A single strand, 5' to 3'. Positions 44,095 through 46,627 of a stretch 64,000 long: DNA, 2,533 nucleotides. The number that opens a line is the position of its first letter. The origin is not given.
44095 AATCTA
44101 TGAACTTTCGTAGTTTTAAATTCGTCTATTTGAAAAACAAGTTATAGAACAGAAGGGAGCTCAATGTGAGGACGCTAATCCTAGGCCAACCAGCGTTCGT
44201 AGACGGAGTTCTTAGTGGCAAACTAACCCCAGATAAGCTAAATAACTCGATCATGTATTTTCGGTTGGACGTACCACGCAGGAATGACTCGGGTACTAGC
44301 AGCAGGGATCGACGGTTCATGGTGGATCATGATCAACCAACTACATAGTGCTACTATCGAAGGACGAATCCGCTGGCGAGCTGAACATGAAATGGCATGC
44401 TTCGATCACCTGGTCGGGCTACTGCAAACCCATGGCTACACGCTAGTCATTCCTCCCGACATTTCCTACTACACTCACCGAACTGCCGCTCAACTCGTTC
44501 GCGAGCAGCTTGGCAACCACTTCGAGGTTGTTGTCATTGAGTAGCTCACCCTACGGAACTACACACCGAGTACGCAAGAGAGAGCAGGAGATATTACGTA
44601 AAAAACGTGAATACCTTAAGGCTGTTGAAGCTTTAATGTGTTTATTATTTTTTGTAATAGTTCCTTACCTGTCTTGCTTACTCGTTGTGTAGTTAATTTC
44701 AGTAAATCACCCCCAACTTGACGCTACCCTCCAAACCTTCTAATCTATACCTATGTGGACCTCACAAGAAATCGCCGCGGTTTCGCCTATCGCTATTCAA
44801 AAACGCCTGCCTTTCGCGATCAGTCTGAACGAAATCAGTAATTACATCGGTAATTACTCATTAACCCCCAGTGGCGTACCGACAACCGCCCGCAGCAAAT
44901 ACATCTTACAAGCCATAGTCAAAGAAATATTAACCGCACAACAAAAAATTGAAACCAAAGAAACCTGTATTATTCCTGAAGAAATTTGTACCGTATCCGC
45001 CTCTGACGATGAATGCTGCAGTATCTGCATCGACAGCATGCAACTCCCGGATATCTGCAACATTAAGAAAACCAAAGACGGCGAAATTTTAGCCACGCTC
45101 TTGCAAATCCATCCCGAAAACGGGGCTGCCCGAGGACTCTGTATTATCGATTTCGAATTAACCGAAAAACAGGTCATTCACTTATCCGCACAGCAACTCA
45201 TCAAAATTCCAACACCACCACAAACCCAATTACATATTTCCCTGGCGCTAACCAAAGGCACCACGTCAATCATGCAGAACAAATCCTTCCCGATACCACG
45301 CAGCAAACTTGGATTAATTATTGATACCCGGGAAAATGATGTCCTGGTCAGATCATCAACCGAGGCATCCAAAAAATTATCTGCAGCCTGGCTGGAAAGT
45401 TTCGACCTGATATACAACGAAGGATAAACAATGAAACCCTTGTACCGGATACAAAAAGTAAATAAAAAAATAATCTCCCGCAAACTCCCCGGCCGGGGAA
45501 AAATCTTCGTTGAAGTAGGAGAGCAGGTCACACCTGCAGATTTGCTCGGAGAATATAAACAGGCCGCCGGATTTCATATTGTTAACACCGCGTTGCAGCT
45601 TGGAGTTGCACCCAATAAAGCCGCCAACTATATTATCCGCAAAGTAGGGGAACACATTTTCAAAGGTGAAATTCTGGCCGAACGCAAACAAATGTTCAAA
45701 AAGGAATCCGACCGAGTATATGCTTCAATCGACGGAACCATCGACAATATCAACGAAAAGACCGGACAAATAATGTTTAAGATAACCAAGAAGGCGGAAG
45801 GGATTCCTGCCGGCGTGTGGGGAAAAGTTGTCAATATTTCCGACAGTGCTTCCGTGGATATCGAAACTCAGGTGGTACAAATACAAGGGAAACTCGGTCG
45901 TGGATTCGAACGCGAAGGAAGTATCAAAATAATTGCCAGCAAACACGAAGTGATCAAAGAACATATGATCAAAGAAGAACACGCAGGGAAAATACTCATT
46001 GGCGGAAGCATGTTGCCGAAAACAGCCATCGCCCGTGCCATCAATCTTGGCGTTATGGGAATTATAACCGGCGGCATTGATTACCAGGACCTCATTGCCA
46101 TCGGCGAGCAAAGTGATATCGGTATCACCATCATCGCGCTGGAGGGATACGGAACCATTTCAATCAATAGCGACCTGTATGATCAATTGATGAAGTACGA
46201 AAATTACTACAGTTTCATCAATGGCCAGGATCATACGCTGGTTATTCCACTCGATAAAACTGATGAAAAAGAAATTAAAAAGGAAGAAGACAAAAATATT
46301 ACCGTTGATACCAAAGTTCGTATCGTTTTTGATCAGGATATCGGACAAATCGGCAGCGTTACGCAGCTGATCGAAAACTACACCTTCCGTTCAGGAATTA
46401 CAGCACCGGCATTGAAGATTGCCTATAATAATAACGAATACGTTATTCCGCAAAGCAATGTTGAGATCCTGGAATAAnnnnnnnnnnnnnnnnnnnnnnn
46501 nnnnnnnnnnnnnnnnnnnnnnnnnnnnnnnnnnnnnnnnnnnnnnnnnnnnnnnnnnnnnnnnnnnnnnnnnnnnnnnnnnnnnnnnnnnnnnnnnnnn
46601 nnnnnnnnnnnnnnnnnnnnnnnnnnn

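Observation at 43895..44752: ~850-bp noncoding tract with a GC-rich core and three SD-preceded mini-ORFs, inserted after the rpsR terminator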

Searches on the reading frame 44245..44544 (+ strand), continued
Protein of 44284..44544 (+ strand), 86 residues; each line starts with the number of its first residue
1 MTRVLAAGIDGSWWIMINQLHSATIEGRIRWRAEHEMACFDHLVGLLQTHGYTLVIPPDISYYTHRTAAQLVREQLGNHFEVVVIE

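Call 67: search_protein_families(library=pfam, proteins=[window:44284-44544:+, window:44245-44544:+], max_evalue=10)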
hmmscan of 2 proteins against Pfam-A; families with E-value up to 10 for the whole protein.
window:44284-44544:+ (86 aa): 1 family
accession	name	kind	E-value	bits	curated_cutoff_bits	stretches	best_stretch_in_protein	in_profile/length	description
PF13393.11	tRNA-synt_His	-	0.0031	17.3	25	1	32-65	9-42/308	Histidyl-tRNA synthetase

window:44245-44544:+ (99 aa): 1 family
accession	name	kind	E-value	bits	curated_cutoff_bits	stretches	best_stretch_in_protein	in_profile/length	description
PF13393.11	tRNA-synt_His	-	0.004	16.9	25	1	45-78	9-42/308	Histidyl-tRNA synthetase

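Call 70: search_dna_similar(query=window:44284-44541:+, collection=plasmids, mode=protein, max_evalue=10, max_rows=15)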
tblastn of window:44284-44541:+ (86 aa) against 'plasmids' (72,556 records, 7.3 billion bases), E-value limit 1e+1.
Records with a match: 3; places in all: 3; records where one place covers at least 80% of the query: 0.
Best place of each record, by identity: <60% 3.
By first word of the organism name: Pseudonocardia 1; Sinorhizobium 1; Trichlorobacter 1.
By predicted mobility (MOB-suite, as given by PLSDB): mobilizable 1; conjugative 1; non-mobilizable 1.
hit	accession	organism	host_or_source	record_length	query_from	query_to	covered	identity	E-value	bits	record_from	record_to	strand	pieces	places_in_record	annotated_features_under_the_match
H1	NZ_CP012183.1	Pseudonocardia sp. EC080610-09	Apterostigma dentigerum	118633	17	78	72%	37.1%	3e+0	33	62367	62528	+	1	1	UvrD-helicase domain-containing protein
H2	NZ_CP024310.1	Sinorhizobium fredii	Phaseolus vulgaris,cell culture,plant ...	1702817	10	51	49%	42.9%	2e+0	33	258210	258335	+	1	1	record has no annotation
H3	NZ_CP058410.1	Trichlorobacter lovleyi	whole genome,river sediment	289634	21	64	51%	38.6%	1e+1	32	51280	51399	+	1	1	hypothetical protein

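Call 72: find_related_loci(query=window:44284-44541:+, collection=viral_contigs, flank=3000)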
Query window:44284-44541:+ (86 aa) in viral_contigs; peptide patterns used: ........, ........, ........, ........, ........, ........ (x = any residue, [..] = any of these).
1 stretches matched a pattern, but none encodes a relative of the query by tblastn (E <= 1e-3).

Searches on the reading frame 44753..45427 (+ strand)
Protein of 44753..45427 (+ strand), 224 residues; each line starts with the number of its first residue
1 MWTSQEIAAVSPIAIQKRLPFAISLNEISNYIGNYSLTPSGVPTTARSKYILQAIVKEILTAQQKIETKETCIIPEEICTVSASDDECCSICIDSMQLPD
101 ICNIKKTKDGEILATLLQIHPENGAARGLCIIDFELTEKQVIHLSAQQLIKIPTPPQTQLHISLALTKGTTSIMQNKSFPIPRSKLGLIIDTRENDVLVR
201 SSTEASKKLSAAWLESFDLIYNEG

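Call 9: search_protein_families(library=pfam, proteins=[window:44753-45427:+], max_evalue=1)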
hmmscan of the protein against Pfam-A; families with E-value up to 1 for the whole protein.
window:44753-45427:+ (224 aa): 1 family
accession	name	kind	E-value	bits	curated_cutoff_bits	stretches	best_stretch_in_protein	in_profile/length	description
PF23060.1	CUB_M02D8_5_1st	-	0.26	11.7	27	1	80-124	49-92/107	M02D8_5-like, first CUB domain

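Call 15: search_protein_families(library=phrogs, proteins=[window:44753-45427:+], max_evalue=1)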
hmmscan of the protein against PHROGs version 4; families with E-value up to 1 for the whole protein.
window:44753-45427:+ (224 aa): 0 families

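Call 16: search_protein_families(library=ncbifam, proteins=[window:44753-45427:+], max_evalue=1)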
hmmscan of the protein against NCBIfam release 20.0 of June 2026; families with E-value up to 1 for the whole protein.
window:44753-45427:+ (224 aa): 1 family
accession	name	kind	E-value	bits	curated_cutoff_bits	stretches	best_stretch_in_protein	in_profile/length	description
NF001454.0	PRK00315.1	equivalog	0.032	13.8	178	1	35-111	78-155/193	potassium-transporting ATPase subunit KdpC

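Call 18: find_related_loci(query=window:44753-45427:+, collection=genome_contigs, flank=4000)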
Query window:44753-45427:+ (224 aa) in genome_contigs; peptide patterns used: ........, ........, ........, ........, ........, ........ (x = any residue, [..] = any of these).
193 stretches matched a pattern; 2 encode a relative of the query (tblastn E <= 1e-3); 2 distinct loci.
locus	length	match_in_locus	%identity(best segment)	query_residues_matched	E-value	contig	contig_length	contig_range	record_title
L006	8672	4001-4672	75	1-224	1e-116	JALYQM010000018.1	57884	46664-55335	MAG: bacterium isolate MDV bin63 SD1454-56_k127_1886103, whole genome shotgun sequence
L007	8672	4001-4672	75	1-224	5e-116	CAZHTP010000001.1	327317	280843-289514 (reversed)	MAG TPA_asm: uncultured Gammaproteobacteria bacterium isolate SRP192515_co2_50 genome assembly, contig: NODE_8_length_32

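Call 38: find_related_loci(query=A3, collection=metagenome_contigs, flank=3000)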
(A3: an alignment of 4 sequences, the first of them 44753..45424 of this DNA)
Query A3 (224 aa) in metagenome_contigs; peptide patterns used: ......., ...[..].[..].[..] (x = any residue, [..] = any of these).
569 stretches matched a pattern, but none encodes a relative of the query by tblastn (E <= 1e-3).

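Call 41: find_homologous_proteins(query=window:44753-45427:+, max_evalue=0.00001)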
Query window:44753-45427:+ (224 aa): 7 proteins with E <= 0.00001 among 261 candidates.
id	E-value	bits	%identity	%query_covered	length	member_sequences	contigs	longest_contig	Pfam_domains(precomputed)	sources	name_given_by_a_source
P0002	8.0e-141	485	100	100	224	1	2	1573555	-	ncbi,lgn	-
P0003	3.7e-106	371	75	100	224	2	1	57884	-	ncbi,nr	ncbi:MAG: hypothetical protein M3Q44_06940 [bacterium]|nr:hypothetical protein [bacterium]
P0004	1.1e-105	370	75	100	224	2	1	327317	-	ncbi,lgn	-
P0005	3.1e-64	234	49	100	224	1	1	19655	-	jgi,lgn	-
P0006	3.8e-60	221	49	98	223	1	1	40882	-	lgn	-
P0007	6.0e-57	211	48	98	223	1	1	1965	-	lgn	-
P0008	6.9e-54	201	48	96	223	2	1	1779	-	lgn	-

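Call 42: find_encoding_contigs(protein=P0005, flank=4000, max_places=3)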
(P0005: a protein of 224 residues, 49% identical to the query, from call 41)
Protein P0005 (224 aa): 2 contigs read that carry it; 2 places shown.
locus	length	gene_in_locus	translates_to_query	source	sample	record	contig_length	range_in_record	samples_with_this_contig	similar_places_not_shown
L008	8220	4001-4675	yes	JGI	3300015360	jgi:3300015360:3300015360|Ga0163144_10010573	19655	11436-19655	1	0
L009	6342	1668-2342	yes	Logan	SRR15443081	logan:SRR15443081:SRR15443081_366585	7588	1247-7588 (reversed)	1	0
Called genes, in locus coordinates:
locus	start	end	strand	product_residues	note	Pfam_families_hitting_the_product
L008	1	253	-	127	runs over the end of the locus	PF01641:SelR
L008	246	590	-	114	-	PF06305:LapA_dom (weak)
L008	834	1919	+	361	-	PF01926:MMR_HSR1, PF02421:FeoB_N (weak), PF06071:YchF-GTPase_C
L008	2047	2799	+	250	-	PF00106:adh_short, PF08659:KR (weak), PF13561:adh_short_C2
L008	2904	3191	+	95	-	PF01250:Ribosomal_S6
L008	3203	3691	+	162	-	PF00436:SSB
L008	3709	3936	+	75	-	PF01084:Ribosomal_S18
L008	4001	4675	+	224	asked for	-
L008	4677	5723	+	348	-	-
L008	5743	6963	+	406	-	PF22694:CtpB_N-like, PF00595:PDZ, PF13180:PDZ_2, PF17820:PDZ_6, PF03572:Peptidase_S41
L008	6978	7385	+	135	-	PF01281:Ribosomal_L9_N, PF03948:Ribosomal_L9_C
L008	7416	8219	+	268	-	?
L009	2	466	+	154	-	?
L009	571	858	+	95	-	PF01250:Ribosomal_S6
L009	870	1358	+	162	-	PF00436:SSB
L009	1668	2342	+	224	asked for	-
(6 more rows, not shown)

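Call 43: find_encoding_contigs(protein=P0006, flank=4000, max_places=3)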
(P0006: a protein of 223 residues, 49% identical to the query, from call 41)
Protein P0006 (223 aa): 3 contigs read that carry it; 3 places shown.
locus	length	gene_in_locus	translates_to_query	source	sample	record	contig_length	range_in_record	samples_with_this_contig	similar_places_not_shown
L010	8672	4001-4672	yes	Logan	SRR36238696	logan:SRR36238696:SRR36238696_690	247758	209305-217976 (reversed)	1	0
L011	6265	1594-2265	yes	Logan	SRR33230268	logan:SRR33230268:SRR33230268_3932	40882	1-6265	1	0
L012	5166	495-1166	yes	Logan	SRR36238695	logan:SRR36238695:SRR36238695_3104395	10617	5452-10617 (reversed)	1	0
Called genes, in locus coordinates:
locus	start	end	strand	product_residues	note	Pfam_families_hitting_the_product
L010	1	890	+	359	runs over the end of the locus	PF01926:MMR_HSR1, PF02421:FeoB_N (weak), PF06071:YchF-GTPase_C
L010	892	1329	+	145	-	-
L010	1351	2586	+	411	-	PF22694:CtpB_N-like, PF00595:PDZ, PF13180:PDZ_2, PF17820:PDZ_6, PF03572:Peptidase_S41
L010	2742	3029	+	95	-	PF01250:Ribosomal_S6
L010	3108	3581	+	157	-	PF00436:SSB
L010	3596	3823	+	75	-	PF01084:Ribosomal_S18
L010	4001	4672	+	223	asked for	-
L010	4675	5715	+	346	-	-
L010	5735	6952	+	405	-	PF22694:CtpB_N-like, PF00595:PDZ, PF13180:PDZ_2 (weak), PF17820:PDZ_6, PF03572:Peptidase_S41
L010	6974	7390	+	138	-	PF01281:Ribosomal_L9_N, PF03948:Ribosomal_L9_C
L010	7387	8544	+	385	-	PF00089:Trypsin, PF13365:Trypsin_2, PF00595:PDZ (weak), PF13180:PDZ_2, PF17820:PDZ_6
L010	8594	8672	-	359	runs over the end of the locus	PF03462:PCRF, PF00472:RF-1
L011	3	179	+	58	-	?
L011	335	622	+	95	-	PF01250:Ribosomal_S6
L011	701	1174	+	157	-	PF00436:SSB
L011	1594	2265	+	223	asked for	-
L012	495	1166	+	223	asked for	-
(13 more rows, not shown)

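Call 50: search_protein_families(library=padloc, proteins=[window:44753-45427:+], max_evalue=10)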
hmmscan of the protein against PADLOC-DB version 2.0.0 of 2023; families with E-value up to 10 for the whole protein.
window:44753-45427:+ (224 aa): 0 families

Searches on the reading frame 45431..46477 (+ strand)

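Call 9: search_protein_families(library=pfam, proteins=[window:45431-46477:+], max_evalue=1)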
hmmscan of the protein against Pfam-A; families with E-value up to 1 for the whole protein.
window:45431-46477:+ (348 aa): 3 families
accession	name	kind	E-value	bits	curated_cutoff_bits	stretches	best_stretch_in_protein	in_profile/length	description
PF19859.4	DUF6333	-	0.0063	16.5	31.4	1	115-171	68-123/234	Family of unknown function (DUF6333)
PF25284.1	DUF7874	-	0.12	12.9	30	1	90-122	15-47/136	Family of unknown function (DUF7874)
PF00364.28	Biotin_lipoyl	-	0.3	11.4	22.1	1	68-113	19-62/73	Biotin-requiring enzyme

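Call 15: search_protein_families(library=phrogs, proteins=[window:45431-46477:+], max_evalue=1)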
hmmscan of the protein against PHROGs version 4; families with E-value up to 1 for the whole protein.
window:45431-46477:+ (348 aa): 1 family
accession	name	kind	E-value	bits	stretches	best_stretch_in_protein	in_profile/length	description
phrog_31054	-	unknown function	0.044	15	1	241-304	13-78/88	-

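Call 16: search_protein_families(library=ncbifam, proteins=[window:45431-46477:+], max_evalue=1)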
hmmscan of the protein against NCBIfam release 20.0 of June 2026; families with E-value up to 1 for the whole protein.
window:45431-46477:+ (348 aa): 1 family
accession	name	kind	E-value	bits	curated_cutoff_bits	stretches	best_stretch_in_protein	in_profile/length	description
NF003454.1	PRK05035.1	equivalog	0.027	12.9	345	1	65-111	45-87/556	electron transport complex subunit RsxC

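Call 50: search_protein_families(library=padloc, proteins=[window:45431-46477:+], max_evalue=10)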
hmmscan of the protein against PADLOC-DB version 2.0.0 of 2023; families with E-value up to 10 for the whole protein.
window:45431-46477:+ (348 aa): 0 families
